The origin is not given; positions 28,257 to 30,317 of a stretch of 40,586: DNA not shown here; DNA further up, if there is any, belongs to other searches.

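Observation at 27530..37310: Thirteen co-directional, near-gapless genes link an AprAB-like enzyme, a HEAT protein and FdxA directly to RnfABCDGE-RseC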

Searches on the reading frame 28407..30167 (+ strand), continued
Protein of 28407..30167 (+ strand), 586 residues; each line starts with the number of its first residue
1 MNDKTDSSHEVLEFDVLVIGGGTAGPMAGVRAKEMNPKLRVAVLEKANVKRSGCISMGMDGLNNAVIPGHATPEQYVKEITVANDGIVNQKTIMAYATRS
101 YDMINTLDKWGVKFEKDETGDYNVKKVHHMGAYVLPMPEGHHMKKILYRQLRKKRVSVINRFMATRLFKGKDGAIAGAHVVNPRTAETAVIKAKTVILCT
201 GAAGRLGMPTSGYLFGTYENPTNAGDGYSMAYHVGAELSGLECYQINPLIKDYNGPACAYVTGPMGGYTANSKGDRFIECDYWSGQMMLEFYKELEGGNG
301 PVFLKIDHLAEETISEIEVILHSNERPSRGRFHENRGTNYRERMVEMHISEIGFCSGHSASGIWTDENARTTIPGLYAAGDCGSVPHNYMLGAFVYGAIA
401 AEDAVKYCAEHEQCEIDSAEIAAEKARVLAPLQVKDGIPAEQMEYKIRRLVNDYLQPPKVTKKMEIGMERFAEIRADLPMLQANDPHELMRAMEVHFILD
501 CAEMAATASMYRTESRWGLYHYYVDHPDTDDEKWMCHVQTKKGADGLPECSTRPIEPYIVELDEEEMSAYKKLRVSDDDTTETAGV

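Call 28: get_annotated_region(hit=H17, flank=9000)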
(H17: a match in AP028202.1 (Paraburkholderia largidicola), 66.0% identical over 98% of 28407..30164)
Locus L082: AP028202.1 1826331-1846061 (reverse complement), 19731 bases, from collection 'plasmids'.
description: Paraburkholderia sp. F2 plasmid PPGUF2_p1 DNA, complete genome
organism: Paraburkholderia largidicola (NCBI taxid 3014751)
taxonomy: Bacteria; Pseudomonadota; Betaproteobacteria; Burkholderiales; Burkholderiaceae; Paraburkholderia; Paraburkholderia largidicola
host: -; source: Physopelta gutta,midgut,Midgut crypts of sting bug Physopelta gutta; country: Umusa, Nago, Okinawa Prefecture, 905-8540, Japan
typing (MOB-suite, as given by PLSDB): non-mobilizable
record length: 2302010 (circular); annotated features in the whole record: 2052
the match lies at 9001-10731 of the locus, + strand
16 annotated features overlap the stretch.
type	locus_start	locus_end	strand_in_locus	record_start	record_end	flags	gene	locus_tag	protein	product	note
CDS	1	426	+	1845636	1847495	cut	-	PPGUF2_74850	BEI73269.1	TRAP transporter large permease subunit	-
CDS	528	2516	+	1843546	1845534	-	tkt_2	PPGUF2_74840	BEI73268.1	transketolase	-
CDS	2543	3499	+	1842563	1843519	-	-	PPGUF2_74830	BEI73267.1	D-2-hydroxyacid dehydrogenase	-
CDS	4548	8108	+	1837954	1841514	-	-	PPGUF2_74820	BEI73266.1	hypothetical protein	-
CDS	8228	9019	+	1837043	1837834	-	-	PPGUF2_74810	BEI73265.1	GntR family transcriptional regulator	-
CDS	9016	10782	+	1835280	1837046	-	-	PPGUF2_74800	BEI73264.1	fumarate reductase/succinate dehydrogenase flavoprotein subunit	-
CDS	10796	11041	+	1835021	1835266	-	-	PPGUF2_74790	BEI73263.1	ferredoxin family protein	-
CDS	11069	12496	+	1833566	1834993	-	-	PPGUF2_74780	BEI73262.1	ABC transporter substrate-binding protein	-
CDS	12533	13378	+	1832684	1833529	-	-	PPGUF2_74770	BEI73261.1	ABC transporter permease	-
CDS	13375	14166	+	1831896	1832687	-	-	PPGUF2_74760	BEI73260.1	ABC transporter ATP-binding protein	-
CDS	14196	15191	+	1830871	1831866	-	-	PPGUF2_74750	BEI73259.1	HEAT repeat domain-containing protein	-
CDS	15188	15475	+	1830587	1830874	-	-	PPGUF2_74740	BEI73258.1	DUF971 domain-containing protein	-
CDS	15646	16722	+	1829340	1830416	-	-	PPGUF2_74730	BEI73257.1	LLM class flavin-dependent oxidoreductase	-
CDS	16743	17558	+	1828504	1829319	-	-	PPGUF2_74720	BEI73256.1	class II aldolase/adducin family protein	-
CDS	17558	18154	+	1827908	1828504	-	-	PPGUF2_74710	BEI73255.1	3-mercaptopropionate dioxygenase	-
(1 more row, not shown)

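Call 31: search_protein_families(library=pfam, proteins=[L045:12563-12871:+, L019:17223-20786:+, L060:16997-17623:+, L073:16186-16812:+, L076:7909-8877:+, L079:14967-15746:+, L056:13632-14210:+], max_evalue=0.001)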
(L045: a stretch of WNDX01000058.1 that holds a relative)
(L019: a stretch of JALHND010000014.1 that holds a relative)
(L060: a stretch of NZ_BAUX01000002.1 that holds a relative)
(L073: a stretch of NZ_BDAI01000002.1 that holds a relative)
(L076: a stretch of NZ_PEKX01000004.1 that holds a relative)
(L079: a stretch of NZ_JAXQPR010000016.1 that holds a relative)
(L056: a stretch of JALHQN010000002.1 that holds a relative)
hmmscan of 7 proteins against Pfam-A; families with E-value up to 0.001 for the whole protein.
L045:12563-12871:+ (102 aa): 1 family
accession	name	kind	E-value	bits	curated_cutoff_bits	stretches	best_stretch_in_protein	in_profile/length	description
PF06155.17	GBBH-like_N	-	3.3e-25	89.1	22.8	1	15-95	4-84/85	Gamma-butyrobetaine hydroxylase-like, N-terminal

L019:17223-20786:+ (1187 aa): 2 families
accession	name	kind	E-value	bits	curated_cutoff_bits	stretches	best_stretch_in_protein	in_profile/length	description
PF07992.20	Pyr_redox_2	-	4.2e-11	43.2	26.1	1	404-608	2-169/291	Pyridine nucleotide-disulphide oxidoreductase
PF14691.11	Fer4_20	-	3.4e-06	27.3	25.8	1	301-364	34-101/113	Dihydroprymidine dehydrogenase domain II, 4Fe-4S cluster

L060:16997-17623:+ (208 aa): 0 families

L073:16186-16812:+ (208 aa): 1 family
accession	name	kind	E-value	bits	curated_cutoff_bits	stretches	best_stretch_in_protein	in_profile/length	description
PF06155.17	GBBH-like_N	-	1.2e-19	71.2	22.8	1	121-200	4-85/85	Gamma-butyrobetaine hydroxylase-like, N-terminal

L076:7909-8877:+ (322 aa): 1 family
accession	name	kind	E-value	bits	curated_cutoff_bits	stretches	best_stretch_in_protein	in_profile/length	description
PF02668.22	TauD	-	2.3e-54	185.5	27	1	45-314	4-266/267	Taurine catabolism dioxygenase TauD, TfdA family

L079:14967-15746:+ (259 aa): 2 families
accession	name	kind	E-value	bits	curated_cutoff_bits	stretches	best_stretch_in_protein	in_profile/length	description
PF00970.30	FAD_binding_6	-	3e-09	37.6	21.1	1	17-99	13-96/99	Oxidoreductase FAD-binding domain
PF00175.26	NAD_binding_1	-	8.3e-09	36.5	22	1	113-228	1-106/109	Oxidoreductase NAD-binding domain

L056:13632-14210:+ (192 aa): 0 families

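Call 32: search_solved_structures(query=A1, max_evalue=1e-20, show_alignments=2)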
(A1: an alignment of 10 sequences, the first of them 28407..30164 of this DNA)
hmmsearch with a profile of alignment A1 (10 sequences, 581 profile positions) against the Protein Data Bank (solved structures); distinct sequences matched with E-value up to 1e-20: 16.
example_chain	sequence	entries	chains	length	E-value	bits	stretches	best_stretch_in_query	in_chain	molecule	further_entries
8a8o_A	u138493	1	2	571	2.2e-77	264.1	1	11-557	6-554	Alpha-subunit of the PAPS reductase from Methanothermococcus thermolithotrophicus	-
2fja_A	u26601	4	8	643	4e-55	190.6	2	367-551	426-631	adenylylsulfate reductase, subunit A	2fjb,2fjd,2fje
1jnr_A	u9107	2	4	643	5.8e-55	190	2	367-551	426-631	adenylylsulfate reductase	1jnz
1nek_A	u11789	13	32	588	1.5e-32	116.1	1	11-544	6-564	Succinate dehydrogenase flavoprotein subunit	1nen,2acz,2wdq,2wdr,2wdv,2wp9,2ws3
3gyx_A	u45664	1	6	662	1.3e-27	99.8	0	11-277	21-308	Adenylylsulfate Reductase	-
5vpn_A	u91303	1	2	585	2.4e-26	95.6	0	10-277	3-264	Fumarate reductase flavoprotein subunit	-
3p4p_A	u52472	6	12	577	2.8e-26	95.3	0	10-277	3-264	Fumarate reductase flavoprotein subunit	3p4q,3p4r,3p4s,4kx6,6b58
1kf6_A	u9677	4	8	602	2.9e-26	95.3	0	10-277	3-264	FUMARATE REDUCTASE FLAVOPROTEIN | Fumarate reductase flavoprotein subunit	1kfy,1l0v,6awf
3cir_A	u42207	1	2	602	3.1e-26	95.2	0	10-277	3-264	Fumarate reductase flavoprotein subunit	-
2b76_A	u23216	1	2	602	3.6e-26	95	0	10-277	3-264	Fumarate reductase flavoprotein subunit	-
6lum_A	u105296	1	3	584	3.1e-24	88.6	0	369-546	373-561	Succinate dehydrogenase subunit A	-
9kps_A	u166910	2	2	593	1e-21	80.2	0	11-551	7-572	Succinate dehydrogenase [ubiquinone] flavoprotein subunit, mitochondrial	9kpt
9kq3_A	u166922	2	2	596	1.1e-21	80.2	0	11-551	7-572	Succinate dehydrogenase [ubiquinone] flavoprotein subunit, mitochondrial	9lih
9lig_A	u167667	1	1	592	1.1e-21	80.1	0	11-551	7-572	Succinate dehydrogenase [ubiquinone] flavoprotein subunit, mitochondrial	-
9qdl_A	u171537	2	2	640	1.3e-21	79.9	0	11-551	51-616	Succinate dehydrogenase [ubiquinone] flavoprotein subunit, mitochondrial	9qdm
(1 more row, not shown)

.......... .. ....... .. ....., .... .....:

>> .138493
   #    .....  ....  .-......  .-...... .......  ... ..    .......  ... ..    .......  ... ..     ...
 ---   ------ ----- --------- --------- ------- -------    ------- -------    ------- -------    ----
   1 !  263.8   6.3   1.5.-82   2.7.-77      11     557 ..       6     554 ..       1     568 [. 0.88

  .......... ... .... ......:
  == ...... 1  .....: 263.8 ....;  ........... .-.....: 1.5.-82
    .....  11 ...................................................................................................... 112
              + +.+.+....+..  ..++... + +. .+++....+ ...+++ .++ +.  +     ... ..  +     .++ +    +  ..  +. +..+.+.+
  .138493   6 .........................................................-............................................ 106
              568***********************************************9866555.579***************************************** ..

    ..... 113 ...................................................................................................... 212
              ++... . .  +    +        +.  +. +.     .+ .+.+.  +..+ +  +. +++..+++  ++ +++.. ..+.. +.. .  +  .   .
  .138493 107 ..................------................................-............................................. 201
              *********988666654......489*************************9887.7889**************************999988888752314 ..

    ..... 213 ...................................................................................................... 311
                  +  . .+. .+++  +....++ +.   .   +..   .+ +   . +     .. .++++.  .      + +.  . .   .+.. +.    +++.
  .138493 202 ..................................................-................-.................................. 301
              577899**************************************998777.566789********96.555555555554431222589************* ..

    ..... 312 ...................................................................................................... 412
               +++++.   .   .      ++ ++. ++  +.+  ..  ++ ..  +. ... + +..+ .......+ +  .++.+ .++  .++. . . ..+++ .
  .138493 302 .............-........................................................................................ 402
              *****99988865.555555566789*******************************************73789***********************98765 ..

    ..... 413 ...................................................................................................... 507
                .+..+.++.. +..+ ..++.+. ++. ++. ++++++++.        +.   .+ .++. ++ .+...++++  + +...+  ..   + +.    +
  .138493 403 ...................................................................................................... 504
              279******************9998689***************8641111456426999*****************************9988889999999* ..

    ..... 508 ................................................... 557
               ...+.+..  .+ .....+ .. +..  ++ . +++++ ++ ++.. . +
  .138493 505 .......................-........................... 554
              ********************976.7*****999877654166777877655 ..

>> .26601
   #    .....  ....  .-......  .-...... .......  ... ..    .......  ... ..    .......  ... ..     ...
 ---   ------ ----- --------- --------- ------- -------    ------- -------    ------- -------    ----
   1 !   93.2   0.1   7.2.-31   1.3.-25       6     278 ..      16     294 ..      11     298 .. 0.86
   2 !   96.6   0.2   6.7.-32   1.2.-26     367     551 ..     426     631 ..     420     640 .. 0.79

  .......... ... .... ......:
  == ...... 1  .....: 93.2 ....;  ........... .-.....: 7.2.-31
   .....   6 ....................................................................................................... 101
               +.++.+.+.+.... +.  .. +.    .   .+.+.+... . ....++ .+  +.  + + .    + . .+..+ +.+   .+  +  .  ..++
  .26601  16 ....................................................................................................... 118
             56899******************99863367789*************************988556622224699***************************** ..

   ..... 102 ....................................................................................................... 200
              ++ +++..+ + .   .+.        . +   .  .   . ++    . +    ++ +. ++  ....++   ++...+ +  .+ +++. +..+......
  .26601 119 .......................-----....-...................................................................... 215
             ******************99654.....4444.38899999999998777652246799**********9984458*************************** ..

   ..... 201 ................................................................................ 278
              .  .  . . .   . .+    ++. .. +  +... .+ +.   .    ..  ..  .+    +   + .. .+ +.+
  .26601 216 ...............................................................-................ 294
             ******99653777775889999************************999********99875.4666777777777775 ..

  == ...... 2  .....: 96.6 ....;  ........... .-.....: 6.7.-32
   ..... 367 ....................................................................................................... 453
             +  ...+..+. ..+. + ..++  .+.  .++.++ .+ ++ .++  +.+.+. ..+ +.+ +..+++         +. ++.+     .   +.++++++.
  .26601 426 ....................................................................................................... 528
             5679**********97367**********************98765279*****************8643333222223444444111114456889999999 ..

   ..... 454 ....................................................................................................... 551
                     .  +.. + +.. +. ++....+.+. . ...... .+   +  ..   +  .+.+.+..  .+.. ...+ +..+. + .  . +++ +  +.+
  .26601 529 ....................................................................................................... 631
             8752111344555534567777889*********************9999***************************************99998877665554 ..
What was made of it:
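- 28407..30167 (+): FAD flavoprotein of the fumarate reductase / APS reductase superfamily, family PRK08275. It is the presumed catalytic subunit. The AprA catalytic Arg265 is replaced by Leu249 (call 32).
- Asn74 and His398 equivalents are conserved (call 32). Arg265 is replaced by Leu249, Trp234 by Tyr218 and Tyr95 by Glu79 (call 32).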
